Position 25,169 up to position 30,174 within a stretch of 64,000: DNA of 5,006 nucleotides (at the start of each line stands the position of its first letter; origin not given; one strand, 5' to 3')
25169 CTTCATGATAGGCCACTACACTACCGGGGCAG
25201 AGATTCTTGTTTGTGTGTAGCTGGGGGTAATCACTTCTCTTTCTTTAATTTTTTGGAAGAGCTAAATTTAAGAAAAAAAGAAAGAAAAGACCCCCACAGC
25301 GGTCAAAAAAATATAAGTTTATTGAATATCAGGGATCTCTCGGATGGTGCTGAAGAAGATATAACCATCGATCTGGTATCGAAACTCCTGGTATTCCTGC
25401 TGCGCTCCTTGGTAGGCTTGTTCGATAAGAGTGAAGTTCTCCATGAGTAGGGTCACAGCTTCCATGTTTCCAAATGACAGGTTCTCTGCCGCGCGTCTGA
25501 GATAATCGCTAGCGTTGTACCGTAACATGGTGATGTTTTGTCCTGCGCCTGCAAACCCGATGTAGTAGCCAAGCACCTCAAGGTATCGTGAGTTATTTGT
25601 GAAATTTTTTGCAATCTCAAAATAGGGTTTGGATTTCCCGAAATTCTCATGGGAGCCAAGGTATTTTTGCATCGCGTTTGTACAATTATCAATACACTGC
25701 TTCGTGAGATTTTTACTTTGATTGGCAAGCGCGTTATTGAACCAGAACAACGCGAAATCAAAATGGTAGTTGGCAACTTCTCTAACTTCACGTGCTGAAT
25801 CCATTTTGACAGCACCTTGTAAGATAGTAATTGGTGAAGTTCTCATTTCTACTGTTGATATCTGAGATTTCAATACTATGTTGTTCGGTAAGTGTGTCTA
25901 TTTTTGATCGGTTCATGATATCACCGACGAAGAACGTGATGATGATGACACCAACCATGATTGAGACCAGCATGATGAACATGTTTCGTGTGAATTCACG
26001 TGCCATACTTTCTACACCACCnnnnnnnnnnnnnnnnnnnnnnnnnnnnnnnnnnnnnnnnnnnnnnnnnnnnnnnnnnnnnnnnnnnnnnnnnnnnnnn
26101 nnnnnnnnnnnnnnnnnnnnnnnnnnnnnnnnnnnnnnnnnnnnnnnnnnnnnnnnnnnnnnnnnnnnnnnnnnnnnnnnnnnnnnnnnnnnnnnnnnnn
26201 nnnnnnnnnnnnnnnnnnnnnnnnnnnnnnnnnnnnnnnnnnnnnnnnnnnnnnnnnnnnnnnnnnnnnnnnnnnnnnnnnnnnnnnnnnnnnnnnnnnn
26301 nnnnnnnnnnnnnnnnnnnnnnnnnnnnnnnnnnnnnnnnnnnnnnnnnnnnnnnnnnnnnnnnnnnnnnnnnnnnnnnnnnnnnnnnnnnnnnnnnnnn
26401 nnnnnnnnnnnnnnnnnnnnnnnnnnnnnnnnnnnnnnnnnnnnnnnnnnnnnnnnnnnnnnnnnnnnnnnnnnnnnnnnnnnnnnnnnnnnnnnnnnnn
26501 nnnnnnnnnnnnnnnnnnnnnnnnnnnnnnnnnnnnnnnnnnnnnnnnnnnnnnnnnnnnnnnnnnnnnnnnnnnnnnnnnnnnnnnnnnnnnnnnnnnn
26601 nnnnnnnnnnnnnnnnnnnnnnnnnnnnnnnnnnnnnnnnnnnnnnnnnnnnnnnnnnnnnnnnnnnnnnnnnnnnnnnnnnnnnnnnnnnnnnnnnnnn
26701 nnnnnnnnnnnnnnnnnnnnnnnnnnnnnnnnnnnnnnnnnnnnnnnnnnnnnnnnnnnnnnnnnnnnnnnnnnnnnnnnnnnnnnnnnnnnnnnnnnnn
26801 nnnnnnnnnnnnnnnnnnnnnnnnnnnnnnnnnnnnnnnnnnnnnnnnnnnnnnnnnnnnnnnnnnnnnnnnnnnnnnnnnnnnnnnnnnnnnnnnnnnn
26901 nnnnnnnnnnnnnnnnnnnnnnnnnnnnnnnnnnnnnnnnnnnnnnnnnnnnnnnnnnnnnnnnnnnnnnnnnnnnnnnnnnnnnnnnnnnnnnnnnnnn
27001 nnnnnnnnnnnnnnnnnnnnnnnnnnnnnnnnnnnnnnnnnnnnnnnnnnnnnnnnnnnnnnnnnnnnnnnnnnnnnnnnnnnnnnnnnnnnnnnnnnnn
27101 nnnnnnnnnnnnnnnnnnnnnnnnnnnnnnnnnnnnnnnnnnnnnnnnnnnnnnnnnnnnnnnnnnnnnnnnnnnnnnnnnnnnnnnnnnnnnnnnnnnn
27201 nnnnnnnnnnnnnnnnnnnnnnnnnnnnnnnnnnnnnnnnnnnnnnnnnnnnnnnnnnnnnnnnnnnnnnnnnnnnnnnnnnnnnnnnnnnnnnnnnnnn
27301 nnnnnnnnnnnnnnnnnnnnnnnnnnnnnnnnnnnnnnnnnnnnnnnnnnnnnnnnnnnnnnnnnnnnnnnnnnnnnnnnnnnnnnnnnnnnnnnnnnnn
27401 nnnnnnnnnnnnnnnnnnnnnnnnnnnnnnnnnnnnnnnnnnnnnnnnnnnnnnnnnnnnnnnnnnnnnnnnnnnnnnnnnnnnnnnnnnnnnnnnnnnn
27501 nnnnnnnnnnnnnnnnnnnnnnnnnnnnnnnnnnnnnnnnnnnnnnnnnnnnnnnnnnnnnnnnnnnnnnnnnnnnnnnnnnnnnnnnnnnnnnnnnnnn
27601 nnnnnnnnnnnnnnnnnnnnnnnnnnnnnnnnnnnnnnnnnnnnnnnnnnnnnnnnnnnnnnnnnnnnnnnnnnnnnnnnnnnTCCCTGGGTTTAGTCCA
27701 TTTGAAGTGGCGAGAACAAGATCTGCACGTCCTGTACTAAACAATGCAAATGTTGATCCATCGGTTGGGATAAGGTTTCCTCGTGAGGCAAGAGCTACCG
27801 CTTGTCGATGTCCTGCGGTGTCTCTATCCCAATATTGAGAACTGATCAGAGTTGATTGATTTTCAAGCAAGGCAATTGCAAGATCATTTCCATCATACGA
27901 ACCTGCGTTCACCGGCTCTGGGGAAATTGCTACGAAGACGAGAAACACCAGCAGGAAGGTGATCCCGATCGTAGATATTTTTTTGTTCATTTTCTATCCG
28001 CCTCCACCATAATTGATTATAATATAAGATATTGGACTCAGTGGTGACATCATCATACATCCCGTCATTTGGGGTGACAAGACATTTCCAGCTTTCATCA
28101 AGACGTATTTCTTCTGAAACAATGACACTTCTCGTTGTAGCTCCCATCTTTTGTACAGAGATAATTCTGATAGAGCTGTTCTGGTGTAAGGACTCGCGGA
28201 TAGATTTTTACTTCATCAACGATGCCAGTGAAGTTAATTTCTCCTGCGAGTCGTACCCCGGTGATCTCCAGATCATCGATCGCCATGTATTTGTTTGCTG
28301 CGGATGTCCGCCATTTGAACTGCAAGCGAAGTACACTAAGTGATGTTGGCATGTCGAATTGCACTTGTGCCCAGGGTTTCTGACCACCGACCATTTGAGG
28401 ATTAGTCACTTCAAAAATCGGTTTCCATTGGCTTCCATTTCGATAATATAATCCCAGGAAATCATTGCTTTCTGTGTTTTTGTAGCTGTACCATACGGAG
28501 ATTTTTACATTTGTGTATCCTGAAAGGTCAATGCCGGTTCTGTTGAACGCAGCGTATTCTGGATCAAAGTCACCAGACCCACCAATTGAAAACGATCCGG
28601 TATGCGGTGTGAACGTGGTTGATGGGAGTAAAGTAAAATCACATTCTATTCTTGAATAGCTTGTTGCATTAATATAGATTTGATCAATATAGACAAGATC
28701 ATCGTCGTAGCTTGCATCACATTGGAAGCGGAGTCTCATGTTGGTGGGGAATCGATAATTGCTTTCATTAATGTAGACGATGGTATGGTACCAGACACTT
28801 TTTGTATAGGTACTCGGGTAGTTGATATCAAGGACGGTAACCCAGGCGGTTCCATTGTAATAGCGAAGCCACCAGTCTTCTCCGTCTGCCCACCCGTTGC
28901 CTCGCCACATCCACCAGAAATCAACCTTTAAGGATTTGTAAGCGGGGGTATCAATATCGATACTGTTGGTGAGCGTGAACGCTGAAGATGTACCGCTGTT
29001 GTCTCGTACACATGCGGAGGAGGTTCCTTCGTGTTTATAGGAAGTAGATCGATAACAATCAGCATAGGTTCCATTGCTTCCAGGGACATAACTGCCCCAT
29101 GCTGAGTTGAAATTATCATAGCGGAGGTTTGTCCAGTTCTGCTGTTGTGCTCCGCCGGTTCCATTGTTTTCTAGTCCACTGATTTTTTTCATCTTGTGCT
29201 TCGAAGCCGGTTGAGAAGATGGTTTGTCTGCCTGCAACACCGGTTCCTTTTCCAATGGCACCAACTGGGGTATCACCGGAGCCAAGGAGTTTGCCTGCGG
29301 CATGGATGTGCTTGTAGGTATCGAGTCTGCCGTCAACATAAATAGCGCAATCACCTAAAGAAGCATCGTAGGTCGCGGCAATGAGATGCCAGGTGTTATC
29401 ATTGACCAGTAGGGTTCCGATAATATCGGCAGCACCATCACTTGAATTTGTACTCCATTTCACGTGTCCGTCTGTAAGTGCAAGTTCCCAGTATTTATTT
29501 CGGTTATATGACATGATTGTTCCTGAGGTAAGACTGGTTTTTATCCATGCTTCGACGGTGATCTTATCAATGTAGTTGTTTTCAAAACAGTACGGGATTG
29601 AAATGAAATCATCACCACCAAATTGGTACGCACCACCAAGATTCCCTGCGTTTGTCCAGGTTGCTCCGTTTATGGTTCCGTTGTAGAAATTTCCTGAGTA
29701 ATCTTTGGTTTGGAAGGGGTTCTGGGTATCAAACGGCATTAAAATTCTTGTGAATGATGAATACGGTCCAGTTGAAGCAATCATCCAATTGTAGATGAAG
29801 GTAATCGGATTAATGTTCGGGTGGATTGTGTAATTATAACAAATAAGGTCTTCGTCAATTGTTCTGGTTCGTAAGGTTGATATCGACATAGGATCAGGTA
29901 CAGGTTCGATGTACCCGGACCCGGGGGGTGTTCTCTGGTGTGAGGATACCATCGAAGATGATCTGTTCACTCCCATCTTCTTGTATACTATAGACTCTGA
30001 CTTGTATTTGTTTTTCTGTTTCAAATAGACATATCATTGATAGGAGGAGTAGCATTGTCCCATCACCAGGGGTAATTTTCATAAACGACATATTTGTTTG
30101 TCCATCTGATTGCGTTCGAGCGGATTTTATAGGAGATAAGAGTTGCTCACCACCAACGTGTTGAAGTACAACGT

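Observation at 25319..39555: Self-contained, non-archaellum type IV pilus island next to tRNA-Asp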

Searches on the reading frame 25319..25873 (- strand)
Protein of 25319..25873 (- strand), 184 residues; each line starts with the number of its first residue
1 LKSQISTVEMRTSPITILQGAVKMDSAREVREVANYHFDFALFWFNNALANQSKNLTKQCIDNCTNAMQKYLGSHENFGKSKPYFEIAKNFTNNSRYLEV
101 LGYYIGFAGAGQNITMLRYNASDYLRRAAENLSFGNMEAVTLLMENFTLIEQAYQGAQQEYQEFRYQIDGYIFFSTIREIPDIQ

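Call 7: search_protein_families(library=pfam, proteins=[window:25319-25873:-], max_evalue=0.01)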
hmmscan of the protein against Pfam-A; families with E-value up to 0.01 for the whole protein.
window:25319-25873:- (184 aa): 0 families

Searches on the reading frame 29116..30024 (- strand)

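Call 7: search_protein_families(library=pfam, proteins=[window:29116-30024:-], max_evalue=0.01)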
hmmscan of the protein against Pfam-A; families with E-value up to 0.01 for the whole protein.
window:29116-30024:- (302 aa): 3 families
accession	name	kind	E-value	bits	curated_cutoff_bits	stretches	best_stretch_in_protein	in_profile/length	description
PF13385.13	Laminin_G_3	-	8.7e-12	45.9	27.6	1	136-259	2-123/151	Concanavalin A-like lectin/glucanases superfamily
PF02210.31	Laminin_G_2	-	4.4e-06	27.6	22.9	1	162-236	2-77/126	Laminin G domain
PF00054.30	Laminin_G_1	-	4.2e-05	24.2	24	1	161-235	1-76/131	Laminin G domain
